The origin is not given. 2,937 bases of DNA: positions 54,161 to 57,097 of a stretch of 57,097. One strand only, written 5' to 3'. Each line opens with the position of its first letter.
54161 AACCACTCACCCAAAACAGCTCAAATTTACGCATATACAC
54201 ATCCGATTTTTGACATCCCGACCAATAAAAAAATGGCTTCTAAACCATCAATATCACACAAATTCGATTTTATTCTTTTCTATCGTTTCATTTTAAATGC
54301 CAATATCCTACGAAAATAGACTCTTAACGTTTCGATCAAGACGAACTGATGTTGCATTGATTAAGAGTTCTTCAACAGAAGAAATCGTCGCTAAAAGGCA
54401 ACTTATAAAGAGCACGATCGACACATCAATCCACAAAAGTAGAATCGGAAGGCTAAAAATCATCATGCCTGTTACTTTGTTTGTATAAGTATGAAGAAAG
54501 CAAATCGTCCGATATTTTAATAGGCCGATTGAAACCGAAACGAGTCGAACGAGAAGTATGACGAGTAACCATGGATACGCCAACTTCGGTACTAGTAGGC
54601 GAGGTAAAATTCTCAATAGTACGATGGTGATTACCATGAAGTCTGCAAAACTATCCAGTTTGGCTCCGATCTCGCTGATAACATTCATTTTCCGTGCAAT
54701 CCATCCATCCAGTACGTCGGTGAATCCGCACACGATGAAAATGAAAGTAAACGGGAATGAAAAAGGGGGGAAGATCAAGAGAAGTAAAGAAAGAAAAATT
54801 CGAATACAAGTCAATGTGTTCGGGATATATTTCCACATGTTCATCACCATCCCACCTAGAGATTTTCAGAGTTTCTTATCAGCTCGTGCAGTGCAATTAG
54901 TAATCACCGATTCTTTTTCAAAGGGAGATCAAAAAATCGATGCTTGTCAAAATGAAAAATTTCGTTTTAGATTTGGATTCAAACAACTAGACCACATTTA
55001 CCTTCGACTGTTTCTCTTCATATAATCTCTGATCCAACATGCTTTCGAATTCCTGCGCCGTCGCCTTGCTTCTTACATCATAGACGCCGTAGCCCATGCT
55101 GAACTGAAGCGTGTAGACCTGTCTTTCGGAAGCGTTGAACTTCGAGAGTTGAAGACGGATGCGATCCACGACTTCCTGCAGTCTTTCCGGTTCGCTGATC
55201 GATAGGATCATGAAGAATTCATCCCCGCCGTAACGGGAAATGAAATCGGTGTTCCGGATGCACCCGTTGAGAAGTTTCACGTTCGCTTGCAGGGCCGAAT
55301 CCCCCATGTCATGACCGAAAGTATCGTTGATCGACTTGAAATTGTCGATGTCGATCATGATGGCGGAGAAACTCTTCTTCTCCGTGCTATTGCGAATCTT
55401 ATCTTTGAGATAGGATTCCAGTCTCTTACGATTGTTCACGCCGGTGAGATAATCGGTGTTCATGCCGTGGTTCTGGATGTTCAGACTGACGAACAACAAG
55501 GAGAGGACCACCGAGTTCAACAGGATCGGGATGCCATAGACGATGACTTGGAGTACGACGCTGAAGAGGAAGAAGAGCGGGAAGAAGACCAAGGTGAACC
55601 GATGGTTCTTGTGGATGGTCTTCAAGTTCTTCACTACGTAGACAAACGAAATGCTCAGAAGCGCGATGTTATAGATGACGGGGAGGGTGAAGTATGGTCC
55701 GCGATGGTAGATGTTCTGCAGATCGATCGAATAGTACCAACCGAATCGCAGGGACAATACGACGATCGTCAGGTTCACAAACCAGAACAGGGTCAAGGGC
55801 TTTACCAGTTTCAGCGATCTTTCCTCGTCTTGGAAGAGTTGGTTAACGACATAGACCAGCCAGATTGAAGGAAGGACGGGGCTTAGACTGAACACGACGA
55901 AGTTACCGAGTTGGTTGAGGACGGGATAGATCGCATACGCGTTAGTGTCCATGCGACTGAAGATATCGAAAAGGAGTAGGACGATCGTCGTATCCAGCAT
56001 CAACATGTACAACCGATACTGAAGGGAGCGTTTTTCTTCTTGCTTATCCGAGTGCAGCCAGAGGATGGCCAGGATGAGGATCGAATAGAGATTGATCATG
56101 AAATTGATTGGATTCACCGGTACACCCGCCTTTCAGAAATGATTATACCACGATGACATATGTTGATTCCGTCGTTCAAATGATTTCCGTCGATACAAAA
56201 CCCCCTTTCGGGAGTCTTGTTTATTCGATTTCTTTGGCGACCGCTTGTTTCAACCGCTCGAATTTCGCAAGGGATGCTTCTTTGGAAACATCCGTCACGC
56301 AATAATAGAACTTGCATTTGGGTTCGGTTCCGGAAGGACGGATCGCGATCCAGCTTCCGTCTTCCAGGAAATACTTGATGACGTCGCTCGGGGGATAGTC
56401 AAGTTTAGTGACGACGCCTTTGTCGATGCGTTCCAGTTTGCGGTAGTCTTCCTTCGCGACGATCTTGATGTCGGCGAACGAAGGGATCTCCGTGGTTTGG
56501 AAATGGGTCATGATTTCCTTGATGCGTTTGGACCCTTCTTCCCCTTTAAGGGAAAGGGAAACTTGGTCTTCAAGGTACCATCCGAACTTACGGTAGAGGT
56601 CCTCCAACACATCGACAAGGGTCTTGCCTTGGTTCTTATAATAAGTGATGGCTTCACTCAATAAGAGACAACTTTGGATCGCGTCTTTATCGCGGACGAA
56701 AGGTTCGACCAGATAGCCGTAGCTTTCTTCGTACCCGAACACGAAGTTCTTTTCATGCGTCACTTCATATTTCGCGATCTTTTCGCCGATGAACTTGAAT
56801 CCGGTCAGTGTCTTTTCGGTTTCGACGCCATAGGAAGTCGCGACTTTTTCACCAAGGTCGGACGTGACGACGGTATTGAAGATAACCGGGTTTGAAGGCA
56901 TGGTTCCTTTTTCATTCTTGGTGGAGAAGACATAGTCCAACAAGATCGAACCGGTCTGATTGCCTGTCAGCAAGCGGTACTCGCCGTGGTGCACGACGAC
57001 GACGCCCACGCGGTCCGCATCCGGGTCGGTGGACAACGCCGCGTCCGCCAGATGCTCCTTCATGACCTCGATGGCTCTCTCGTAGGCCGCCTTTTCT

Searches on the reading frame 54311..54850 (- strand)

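Call 48: search_protein_families(library=pfam, proteins=[window:54311-54850:-], max_evalue=0.00001)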
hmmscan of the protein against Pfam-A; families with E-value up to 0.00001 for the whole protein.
window:54311-54850:- (180 aa): 1 family
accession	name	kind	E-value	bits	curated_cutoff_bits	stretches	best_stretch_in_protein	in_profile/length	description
PF01066.26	CDP-OH_P_transf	-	2.6e-18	67.3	22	1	8-153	2-148/152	CDP-alcohol phosphatidyltransferase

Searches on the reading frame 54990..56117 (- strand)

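Call 48: search_protein_families(library=pfam, proteins=[window:54990-56117:-], max_evalue=0.00001)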
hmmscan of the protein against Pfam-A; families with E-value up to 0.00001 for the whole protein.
window:54990-56117:- (376 aa): 1 family
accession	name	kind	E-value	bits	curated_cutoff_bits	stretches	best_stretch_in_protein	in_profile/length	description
PF00990.26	GGDEF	-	2.2e-37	128.7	23.8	1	220-374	2-160/161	Diguanylate cyclase, GGDEF domain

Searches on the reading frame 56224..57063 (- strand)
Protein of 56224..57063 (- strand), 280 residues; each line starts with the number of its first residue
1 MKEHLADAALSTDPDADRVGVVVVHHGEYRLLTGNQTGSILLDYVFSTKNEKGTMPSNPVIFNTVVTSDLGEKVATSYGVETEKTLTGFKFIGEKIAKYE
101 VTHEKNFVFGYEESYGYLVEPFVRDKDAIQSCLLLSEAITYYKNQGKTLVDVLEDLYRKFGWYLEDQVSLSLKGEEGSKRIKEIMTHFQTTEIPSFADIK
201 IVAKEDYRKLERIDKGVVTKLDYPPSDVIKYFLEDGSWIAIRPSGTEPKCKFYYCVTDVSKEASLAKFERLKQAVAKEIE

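Call 48: search_protein_families(library=pfam, proteins=[window:56224-57063:-], max_evalue=0.00001)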
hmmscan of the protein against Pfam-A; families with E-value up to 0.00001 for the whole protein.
window:56224-57063:- (280 aa): 2 families
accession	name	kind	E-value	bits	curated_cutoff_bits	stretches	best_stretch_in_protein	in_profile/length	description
PF02880.22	PGM_PMM_III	-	9.8e-21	74.5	20.7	1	34-160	2-115/115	Phosphoglucomutase/phosphomannomutase, alpha/beta/alpha domain III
PF00408.26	PGM_PMM_IV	-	3.4e-08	33.9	23.1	1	216-269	21-65/68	Phosphoglucomutase/phosphomannomutase, C-terminal domain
